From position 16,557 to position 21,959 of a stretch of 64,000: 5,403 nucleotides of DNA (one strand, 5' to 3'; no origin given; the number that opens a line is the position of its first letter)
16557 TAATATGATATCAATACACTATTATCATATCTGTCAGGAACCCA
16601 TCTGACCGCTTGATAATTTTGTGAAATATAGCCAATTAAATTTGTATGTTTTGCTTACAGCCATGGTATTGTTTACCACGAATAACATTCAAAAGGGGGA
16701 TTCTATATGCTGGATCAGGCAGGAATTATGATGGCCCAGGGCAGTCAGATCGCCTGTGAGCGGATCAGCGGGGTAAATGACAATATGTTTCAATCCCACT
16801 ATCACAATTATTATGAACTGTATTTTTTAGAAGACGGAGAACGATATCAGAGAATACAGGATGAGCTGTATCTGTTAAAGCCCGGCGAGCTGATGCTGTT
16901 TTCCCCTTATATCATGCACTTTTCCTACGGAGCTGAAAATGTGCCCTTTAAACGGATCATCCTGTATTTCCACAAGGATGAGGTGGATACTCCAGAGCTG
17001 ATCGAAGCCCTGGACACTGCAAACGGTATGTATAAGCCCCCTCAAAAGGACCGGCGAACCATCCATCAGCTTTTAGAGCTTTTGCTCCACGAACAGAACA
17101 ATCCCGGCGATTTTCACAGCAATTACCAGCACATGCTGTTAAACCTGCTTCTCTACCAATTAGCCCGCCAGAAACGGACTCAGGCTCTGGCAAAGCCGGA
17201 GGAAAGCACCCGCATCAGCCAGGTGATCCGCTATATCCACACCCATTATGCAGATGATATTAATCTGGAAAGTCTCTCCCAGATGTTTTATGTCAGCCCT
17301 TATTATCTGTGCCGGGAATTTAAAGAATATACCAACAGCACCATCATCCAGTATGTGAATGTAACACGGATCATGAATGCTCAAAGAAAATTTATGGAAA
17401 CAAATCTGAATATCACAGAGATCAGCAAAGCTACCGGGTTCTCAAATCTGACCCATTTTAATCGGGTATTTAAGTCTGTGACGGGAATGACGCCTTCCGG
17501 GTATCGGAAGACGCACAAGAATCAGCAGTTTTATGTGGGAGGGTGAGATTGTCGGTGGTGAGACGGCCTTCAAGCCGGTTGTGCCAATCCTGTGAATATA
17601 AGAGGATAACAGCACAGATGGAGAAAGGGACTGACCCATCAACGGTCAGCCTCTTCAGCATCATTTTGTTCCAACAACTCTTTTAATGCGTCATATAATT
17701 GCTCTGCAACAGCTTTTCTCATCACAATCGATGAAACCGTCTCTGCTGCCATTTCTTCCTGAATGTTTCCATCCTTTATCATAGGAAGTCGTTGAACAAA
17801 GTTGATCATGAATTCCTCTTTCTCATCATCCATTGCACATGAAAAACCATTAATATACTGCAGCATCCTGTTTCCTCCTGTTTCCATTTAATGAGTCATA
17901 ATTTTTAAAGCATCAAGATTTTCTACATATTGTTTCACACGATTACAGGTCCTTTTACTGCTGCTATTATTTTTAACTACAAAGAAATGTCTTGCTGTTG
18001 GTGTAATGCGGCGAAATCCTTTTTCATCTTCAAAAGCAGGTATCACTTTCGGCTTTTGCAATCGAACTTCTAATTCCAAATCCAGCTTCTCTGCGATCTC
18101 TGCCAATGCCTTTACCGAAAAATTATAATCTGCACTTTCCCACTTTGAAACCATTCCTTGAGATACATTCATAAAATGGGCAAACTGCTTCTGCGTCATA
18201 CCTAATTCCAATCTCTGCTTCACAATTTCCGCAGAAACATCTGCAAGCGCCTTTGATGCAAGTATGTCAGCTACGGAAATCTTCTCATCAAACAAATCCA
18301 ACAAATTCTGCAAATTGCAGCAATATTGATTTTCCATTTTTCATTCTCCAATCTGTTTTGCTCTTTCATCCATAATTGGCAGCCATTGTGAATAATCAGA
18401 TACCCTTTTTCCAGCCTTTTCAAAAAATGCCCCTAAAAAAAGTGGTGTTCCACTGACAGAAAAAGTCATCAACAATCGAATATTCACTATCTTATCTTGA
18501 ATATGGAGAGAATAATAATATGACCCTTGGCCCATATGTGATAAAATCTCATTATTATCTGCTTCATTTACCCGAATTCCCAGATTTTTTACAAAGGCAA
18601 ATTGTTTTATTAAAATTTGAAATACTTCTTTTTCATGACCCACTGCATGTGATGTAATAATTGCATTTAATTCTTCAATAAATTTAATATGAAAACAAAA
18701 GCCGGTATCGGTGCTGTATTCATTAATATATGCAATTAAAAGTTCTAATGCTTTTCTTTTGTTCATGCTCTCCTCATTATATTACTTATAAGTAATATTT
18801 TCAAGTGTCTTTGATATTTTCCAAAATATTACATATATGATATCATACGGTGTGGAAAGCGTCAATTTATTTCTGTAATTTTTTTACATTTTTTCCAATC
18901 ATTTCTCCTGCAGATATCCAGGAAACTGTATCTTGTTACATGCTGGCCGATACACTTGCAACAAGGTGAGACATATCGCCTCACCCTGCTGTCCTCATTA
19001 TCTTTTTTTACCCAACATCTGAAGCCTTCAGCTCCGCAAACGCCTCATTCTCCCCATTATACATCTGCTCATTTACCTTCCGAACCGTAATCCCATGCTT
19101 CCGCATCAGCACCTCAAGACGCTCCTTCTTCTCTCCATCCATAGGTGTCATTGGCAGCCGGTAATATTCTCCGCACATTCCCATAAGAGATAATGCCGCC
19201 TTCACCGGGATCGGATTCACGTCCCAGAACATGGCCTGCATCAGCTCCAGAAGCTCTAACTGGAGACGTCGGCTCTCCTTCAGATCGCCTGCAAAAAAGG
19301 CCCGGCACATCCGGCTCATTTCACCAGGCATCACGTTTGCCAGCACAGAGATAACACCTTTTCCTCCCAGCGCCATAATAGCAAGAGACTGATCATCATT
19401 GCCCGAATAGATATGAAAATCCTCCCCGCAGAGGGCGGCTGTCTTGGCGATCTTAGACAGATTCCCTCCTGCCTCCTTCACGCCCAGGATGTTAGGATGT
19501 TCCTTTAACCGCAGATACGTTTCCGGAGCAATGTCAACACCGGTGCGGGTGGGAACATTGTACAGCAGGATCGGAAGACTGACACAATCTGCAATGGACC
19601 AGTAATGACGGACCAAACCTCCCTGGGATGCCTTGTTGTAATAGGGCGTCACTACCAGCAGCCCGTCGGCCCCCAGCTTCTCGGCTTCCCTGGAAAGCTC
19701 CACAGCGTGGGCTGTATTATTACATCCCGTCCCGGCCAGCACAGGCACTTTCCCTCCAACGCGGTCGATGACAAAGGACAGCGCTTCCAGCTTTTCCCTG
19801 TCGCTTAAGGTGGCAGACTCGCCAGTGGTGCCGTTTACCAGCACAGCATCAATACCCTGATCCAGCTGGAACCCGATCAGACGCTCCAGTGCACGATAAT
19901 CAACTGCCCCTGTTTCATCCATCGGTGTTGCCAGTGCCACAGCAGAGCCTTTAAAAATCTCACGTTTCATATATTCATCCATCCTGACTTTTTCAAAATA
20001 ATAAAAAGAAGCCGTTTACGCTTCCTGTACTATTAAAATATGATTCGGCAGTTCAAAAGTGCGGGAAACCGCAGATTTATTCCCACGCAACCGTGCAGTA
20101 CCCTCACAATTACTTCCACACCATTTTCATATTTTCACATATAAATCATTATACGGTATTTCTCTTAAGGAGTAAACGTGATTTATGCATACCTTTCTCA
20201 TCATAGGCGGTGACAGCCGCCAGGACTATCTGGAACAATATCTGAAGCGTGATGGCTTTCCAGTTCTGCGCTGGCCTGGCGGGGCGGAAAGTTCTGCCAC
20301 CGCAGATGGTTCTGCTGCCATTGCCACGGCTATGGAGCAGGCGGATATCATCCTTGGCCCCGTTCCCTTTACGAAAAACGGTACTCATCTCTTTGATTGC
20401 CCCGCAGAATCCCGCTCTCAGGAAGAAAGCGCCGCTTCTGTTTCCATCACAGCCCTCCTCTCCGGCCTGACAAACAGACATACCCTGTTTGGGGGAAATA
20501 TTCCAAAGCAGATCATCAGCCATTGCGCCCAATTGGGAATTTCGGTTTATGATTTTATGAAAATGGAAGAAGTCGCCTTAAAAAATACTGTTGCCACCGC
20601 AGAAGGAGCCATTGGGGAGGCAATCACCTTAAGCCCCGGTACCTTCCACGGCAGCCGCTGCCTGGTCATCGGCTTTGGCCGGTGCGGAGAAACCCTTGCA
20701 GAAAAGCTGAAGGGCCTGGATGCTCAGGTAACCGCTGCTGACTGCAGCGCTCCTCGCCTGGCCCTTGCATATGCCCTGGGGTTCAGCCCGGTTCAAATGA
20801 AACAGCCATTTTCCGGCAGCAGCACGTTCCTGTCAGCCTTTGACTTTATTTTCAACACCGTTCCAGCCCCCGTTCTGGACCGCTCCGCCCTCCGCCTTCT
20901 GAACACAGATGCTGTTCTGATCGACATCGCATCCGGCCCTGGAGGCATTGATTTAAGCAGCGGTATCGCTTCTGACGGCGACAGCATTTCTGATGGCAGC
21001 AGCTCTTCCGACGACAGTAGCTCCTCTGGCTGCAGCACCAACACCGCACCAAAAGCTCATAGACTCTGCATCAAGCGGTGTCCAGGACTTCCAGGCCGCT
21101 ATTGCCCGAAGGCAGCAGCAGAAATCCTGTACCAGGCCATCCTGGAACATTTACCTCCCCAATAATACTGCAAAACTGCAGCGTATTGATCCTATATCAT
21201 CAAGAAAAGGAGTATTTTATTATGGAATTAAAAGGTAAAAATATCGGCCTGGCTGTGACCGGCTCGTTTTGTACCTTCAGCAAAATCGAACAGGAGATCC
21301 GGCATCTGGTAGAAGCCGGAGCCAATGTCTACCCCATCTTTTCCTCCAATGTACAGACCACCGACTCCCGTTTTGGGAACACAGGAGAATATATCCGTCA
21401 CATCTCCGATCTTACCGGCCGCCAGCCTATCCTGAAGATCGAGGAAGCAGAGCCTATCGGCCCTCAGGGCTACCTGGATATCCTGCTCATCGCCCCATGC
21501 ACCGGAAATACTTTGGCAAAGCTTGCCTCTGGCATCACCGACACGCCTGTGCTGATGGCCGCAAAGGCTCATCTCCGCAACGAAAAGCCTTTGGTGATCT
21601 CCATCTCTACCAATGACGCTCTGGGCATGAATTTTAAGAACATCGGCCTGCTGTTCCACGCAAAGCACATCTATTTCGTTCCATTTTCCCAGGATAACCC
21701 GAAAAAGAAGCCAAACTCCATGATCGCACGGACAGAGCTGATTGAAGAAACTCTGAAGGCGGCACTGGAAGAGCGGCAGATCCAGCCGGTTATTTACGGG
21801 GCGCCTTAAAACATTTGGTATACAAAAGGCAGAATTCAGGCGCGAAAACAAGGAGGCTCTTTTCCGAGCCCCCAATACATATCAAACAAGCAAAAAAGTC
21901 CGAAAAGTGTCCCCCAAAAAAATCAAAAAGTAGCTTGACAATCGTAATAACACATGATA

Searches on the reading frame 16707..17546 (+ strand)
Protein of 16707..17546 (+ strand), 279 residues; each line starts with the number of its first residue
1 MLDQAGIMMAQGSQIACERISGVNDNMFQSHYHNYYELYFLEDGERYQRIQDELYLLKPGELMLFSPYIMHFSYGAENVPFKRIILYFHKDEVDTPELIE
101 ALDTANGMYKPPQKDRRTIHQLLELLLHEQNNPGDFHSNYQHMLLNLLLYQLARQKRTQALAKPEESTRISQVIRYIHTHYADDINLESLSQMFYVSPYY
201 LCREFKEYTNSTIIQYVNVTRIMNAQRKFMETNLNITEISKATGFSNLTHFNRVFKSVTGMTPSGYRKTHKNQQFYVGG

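Call 74: search_protein_families(library=pfam, proteins=[window:16707-17546:+], max_evalue=0.00001)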
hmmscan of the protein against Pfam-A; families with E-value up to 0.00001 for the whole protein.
window:16707-17546:+ (279 aa): 3 families
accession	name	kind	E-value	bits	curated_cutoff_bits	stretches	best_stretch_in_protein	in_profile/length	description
PF12833.13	HTH_18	-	2.2e-21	76.4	33.6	1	190-268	1-79/80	Helix-turn-helix domain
PF00165.29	HTH_AraC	-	3e-20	72.3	26.6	2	232-268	7-42/42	Bacterial regulatory helix-turn-helix proteins, AraC family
PF02311.25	AraC_binding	-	5.5e-11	42.8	21.1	1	25-152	13-134/135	AraC-like ligand binding domain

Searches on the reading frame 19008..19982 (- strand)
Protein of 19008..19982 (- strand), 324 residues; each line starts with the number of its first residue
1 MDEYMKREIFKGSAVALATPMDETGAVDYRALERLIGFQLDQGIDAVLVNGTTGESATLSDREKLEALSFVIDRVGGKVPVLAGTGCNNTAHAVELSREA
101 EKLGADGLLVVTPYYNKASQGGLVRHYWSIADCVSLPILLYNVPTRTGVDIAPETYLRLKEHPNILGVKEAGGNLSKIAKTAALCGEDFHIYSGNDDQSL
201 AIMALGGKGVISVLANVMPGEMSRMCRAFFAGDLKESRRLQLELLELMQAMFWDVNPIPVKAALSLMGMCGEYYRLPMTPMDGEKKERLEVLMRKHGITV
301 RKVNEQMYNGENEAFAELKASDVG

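Call 74: search_protein_families(library=pfam, proteins=[window:19008-19982:-], max_evalue=0.00001)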
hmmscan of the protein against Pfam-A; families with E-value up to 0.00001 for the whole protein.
window:19008-19982:- (324 aa): 1 family
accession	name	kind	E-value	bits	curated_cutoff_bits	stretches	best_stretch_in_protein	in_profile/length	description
PF00701.28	DHDPS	-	3.4e-96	321.8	22.1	1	10-294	2-287/289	Dihydrodipicolinate synthetase family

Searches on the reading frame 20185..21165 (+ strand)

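Call 74: search_protein_families(library=pfam, proteins=[window:20185-21165:+], max_evalue=0.00001)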
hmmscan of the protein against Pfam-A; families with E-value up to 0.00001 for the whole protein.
window:20185-21165:+ (326 aa): 2 families
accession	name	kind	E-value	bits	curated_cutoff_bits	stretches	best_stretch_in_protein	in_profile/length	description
PF16924.11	DpaA_N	-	2.3e-16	60.4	29.2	1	3-125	1-116/116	Dipicolinate synthase subunit A N-terminal domain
PF02826.25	2-Hacid_dh_C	-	3.4e-09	36.8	25.1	1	153-251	33-129/178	D-isomer specific 2-hydroxyacid dehydrogenase, NAD binding domain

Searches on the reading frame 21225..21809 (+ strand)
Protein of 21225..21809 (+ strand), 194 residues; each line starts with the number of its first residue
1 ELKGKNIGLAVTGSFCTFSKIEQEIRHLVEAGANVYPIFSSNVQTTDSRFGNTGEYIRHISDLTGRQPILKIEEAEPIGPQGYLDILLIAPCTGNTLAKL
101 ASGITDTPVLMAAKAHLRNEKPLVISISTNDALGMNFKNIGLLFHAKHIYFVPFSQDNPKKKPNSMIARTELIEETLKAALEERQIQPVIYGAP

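Call 74: search_protein_families(library=pfam, proteins=[window:21225-21809:+], max_evalue=0.00001)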
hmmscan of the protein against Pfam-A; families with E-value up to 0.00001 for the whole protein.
window:21225-21809:+ (194 aa): 1 family
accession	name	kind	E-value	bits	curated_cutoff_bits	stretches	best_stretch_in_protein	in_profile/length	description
PF02441.25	Flavoprotein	-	4e-30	105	22.7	1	5-168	1-146/162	Flavoprotein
